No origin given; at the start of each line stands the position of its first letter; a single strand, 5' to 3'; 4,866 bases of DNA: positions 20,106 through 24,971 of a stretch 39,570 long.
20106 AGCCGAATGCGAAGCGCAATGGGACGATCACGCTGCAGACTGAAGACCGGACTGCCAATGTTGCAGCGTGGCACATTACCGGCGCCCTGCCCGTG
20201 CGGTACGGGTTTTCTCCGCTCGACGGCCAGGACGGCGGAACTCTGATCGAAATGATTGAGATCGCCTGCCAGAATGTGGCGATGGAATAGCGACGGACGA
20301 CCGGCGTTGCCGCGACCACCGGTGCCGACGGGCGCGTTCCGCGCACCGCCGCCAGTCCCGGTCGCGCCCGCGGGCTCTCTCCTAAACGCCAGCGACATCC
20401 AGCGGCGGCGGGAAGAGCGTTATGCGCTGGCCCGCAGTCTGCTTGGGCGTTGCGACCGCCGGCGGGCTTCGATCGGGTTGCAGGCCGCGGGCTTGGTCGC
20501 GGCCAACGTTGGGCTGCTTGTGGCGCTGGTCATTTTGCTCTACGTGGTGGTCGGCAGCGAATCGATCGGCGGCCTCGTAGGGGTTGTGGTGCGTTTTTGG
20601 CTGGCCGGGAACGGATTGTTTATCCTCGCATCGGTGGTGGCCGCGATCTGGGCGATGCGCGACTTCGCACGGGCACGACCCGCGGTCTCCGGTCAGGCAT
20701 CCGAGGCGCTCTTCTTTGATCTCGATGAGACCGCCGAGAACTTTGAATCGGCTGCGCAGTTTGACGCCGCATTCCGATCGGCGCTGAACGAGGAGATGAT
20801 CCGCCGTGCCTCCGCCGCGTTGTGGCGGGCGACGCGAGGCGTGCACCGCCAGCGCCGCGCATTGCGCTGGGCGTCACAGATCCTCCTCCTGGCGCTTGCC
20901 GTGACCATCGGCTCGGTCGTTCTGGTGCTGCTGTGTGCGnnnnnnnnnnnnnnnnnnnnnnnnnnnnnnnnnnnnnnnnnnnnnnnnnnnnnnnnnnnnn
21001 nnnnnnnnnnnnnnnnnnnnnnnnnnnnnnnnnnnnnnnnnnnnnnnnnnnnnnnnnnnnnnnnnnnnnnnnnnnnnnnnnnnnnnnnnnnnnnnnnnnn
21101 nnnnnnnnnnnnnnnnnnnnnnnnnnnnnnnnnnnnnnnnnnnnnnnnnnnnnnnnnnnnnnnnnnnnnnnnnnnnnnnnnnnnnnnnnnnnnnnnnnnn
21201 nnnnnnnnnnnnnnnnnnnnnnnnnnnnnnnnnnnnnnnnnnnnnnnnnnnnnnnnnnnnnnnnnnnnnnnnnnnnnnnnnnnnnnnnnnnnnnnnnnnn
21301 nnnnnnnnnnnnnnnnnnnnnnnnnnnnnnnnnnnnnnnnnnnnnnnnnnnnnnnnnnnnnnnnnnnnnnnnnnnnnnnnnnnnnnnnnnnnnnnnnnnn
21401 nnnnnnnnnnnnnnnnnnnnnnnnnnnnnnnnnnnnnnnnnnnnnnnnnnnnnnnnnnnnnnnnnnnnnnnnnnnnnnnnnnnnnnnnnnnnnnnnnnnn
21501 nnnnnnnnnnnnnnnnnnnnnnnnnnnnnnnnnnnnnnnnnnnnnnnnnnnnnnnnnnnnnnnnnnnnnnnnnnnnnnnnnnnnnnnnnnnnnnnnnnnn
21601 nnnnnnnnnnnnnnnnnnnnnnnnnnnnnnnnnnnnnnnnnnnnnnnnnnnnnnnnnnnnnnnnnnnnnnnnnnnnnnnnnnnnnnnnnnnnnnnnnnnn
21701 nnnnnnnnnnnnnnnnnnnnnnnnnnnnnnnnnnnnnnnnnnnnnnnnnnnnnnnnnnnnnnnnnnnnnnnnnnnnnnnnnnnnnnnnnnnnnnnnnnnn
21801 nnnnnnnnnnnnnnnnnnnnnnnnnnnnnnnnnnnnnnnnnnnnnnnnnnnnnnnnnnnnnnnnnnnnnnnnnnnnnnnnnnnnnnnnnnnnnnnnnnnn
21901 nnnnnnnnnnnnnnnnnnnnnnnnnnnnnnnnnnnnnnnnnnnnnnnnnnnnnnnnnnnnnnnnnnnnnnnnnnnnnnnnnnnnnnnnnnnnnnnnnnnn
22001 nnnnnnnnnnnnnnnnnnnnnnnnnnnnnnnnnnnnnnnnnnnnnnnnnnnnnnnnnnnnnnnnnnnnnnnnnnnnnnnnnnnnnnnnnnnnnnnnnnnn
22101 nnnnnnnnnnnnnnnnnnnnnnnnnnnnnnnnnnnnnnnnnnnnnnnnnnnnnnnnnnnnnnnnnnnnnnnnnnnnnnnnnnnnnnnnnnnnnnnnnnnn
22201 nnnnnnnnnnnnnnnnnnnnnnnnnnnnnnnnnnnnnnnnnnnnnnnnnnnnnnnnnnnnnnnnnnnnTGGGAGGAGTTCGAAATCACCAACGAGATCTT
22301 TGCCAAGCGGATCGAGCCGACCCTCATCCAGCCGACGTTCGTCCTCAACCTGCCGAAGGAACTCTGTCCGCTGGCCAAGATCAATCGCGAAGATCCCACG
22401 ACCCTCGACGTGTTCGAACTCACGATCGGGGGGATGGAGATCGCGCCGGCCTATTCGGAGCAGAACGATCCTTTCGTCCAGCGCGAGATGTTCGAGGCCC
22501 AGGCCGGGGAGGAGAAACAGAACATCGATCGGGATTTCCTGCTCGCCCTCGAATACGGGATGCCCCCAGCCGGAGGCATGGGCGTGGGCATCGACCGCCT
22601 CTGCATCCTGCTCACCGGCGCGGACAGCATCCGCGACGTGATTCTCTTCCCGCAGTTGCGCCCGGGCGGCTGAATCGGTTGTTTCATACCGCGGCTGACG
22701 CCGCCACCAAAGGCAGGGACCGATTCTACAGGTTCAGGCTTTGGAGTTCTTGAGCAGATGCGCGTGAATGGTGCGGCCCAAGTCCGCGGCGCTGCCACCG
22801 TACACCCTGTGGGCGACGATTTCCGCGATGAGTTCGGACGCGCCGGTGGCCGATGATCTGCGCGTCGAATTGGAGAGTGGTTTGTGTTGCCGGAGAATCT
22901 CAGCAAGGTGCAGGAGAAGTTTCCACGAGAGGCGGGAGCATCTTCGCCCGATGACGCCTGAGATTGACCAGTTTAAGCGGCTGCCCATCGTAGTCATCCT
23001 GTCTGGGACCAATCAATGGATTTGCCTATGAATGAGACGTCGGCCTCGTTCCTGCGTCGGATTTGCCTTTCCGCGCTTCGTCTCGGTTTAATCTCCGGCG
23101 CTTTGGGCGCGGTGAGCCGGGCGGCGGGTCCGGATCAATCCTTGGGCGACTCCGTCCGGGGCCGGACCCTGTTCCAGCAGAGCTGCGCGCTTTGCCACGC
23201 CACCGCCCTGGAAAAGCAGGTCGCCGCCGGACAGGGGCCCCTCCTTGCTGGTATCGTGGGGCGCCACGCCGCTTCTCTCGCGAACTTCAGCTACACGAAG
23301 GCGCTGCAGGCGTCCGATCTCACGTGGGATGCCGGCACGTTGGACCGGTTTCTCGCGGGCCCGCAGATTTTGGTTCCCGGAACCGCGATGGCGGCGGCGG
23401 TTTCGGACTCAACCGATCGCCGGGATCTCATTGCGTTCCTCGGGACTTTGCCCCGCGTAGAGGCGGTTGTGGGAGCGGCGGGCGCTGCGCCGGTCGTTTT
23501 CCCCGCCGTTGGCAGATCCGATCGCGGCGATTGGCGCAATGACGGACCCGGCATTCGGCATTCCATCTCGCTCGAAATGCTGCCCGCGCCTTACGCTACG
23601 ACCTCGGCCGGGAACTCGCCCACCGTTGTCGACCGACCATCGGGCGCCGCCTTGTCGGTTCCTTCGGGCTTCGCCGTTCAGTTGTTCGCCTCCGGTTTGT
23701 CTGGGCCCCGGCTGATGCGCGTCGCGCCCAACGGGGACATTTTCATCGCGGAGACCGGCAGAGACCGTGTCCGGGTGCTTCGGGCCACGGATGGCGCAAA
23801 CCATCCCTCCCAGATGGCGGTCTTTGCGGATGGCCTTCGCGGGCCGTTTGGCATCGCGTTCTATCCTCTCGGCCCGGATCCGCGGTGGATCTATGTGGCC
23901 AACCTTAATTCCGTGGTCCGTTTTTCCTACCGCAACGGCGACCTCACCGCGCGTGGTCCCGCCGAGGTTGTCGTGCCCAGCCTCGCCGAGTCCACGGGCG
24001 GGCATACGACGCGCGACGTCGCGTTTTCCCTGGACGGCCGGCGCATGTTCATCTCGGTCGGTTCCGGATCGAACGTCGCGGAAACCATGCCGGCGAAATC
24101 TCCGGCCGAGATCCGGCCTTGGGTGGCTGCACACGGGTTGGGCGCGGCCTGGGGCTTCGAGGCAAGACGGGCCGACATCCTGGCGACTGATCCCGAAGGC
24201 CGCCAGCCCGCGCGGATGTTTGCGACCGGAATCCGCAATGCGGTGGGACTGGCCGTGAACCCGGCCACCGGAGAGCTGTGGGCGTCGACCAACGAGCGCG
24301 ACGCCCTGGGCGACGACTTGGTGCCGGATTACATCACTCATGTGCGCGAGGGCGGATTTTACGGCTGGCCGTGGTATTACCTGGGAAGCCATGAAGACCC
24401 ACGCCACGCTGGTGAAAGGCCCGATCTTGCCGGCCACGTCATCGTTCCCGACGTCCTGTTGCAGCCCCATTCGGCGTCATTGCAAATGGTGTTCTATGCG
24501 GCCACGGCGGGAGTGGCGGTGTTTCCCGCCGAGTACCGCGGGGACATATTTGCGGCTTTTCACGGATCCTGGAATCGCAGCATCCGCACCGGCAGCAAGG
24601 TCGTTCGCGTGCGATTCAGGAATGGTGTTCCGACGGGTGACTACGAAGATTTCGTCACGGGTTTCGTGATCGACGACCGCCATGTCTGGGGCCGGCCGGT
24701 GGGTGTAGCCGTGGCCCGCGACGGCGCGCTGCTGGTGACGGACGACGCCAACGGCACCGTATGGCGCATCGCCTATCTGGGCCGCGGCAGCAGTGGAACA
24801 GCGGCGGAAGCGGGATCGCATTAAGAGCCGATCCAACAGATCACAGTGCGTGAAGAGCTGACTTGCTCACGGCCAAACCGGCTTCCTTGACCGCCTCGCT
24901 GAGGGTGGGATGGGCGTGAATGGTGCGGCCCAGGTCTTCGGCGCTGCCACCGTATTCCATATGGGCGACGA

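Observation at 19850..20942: Orphan contractile-tail tube gene paired with a small multi-TM protein, inserted between mgtC-like and lysS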

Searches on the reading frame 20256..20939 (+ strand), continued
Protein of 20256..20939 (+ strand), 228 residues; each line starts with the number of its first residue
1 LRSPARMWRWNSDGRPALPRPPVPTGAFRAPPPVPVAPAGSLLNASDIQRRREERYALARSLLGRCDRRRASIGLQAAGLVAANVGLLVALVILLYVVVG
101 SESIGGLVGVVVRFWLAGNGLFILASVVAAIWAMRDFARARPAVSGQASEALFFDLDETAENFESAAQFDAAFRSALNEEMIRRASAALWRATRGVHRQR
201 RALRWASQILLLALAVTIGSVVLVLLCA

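Call 63: fold_search(model_id=the predicted structure, library=pdb)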
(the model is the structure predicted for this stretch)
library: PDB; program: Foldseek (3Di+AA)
matches with E <= 10: 307; with E <= 0.001: 0
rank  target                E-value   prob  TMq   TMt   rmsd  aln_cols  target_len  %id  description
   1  8to0_L                3.4e-01  0.77  0.41  0.27   8.2       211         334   14  48-nm repeating structure of doublets from mouse sperm flagella (released 2023-11-01)
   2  9fqr_Fz               4.3e-01  0.51  0.34  0.26  15.3       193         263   14  96-nm repeat of axonemal doublet microtubules from bovine sperm (released 2025-03-26)
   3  8iyj_S5               6.5e-01  0.28  0.31  0.22  13.4       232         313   12  Cryo-EM structure of the 48-nm repeat doublet microtubule from mouse sperm (released 2023-07-05)
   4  8i7o_C7               6.8e-01  0.21  0.28  0.23  14.9       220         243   13  In situ structure of axonemal doublet microtubules in mouse sperm with 16-nm repeat (released 2023-10-11)
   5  5lki_A                6.8e-01  0.20  0.26  0.04  41.6       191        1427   15  Cryo-EM structure of the Tc toxin TcdA1 in its pore state (released 2016-08-31)
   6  9cpc_3R               8.8e-01  0.21  0.29  0.23  13.3       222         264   12  Atomic model of porcine brain ventricles cilia doublet microtubule (48-nm periodicity) (released 2024-10-23)
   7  3zx6_B                9.7e-01  0.21  0.28  0.18  40.6       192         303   16  Structure of Hamp(AF1503)-Tsr fusion - Hamp (A291V) mutant (released 2012-02-29)
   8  9cpb_6A               9.7e-01  0.15  0.28  0.20  14.9       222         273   11  Atomic model of bovine Fallopian tube cilia doublet microtubule (48-nm periodicity) (released 2024-10-30)
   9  6h6f_A                9.7e-01  0.15  0.25  0.02  37.7       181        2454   14  PTC3 holotoxin complex from Photorhabdus luminiscens - Mutant TcC-D651A (released 2018-10-03)
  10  8to0_Aa               1.1e+00  0.23  0.32  0.22  15.7       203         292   12  48-nm repeating structure of doublets from mouse sperm flagella (released 2023-11-01)
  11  8i7r_Cd               1.1e+00  0.23  0.35  0.27  13.0       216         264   12  In situ structure of axonemal doublet microtubules in mouse sperm with 48-nm repeat (released 2023-10-11)
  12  5hu6_D                1.1e+00  0.08  0.20  0.15  22.5       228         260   11  Structure of the T. brucei haptoglobin-haemoglobin receptor bound to human haptolgobin-haemoglobin (released 2016-03-02)
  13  7rro_A3               1.2e+00  0.38  0.39  0.26   8.8       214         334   12  Structure of the 48-nm repeat doublet microtubule from bovine tracheal cilia (released 2021-10-27)
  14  8wdf                  1.2e+00  0.12  0.23  0.19  25.5       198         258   10  Chemoreceptor PilJ from Pseudomonas aeruginosa PA14 (released 2024-07-24)
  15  9ln7_A                1.3e+00  0.21  0.33  0.19  15.3       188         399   18  Alpha-7 nicotinic acetylcholine receptor bound to inhibitory bicyclic peptide KP2007 in a resting state. (released 2026-01-21)
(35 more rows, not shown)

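Call 75: search_protein_families(library=pfam, proteins=[L099:4869-5789:+, L099:5782-6270:+, L097:7771-8664:+], max_evalue=0.01)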
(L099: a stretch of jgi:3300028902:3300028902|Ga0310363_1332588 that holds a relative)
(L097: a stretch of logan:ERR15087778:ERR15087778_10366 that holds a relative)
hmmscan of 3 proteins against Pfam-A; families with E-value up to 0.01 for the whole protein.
L099:4869-5789:+ (307 aa): 0 families

L099:5782-6270:+ (163 aa): 0 families

L097:7771-8664:+ (298 aa): 0 families

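Call 84: search_dna_similar(query=window:20382-20939:+, collection=plasmids, mode=protein, max_rows=8, max_evalue=0.01)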
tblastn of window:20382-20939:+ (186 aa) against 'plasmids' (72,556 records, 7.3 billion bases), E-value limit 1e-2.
No match.

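Call 98: search_solved_structures(query=A5, max_evalue=1, show_alignments=1)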
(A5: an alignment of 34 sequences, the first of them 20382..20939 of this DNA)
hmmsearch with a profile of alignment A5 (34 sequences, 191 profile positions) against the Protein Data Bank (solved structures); distinct sequences matched with E-value up to 1: 4.
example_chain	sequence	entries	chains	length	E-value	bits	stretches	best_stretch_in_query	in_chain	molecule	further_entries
7vsi_B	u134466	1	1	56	0.44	13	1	41-92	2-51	PDZK1-interacting protein 1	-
7wmv_B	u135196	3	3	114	0.46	12.9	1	41-92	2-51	PDZK1-interacting protein 1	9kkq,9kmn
9nw3_2A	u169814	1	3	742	0.93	11.9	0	115-166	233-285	TLP1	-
7yni_B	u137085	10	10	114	0.93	11.9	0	41-92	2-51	PDZK1-interacting protein 1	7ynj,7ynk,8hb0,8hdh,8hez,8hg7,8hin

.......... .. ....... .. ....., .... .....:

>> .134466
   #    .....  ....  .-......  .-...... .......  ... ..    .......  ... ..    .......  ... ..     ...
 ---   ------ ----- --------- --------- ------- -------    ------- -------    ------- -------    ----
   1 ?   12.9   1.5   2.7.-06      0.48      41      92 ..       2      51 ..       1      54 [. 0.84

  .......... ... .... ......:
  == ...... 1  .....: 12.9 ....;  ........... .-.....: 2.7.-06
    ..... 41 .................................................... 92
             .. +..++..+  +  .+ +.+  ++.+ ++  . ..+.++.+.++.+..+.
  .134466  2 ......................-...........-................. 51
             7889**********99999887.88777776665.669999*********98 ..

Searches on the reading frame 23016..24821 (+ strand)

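Call 54: search_protein_families(library=pfam, proteins=[window:23016-24821:+], max_evalue=0.0001)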
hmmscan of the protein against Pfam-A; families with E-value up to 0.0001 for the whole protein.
window:23016-24821:+ (602 aa): 3 families
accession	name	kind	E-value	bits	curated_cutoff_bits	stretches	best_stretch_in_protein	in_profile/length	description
PF07995.17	GSDH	-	2.7e-14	53.7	25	1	230-580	3-328/332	Glucose / Sorbosone dehydrogenase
PF01436.27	NHL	-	2.7e-07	30.7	20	0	560-584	3-27/28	NHL repeat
PF00034.26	Cytochrom_C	-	3.2e-06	28.8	21.3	1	47-145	2-89/90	Cytochrome c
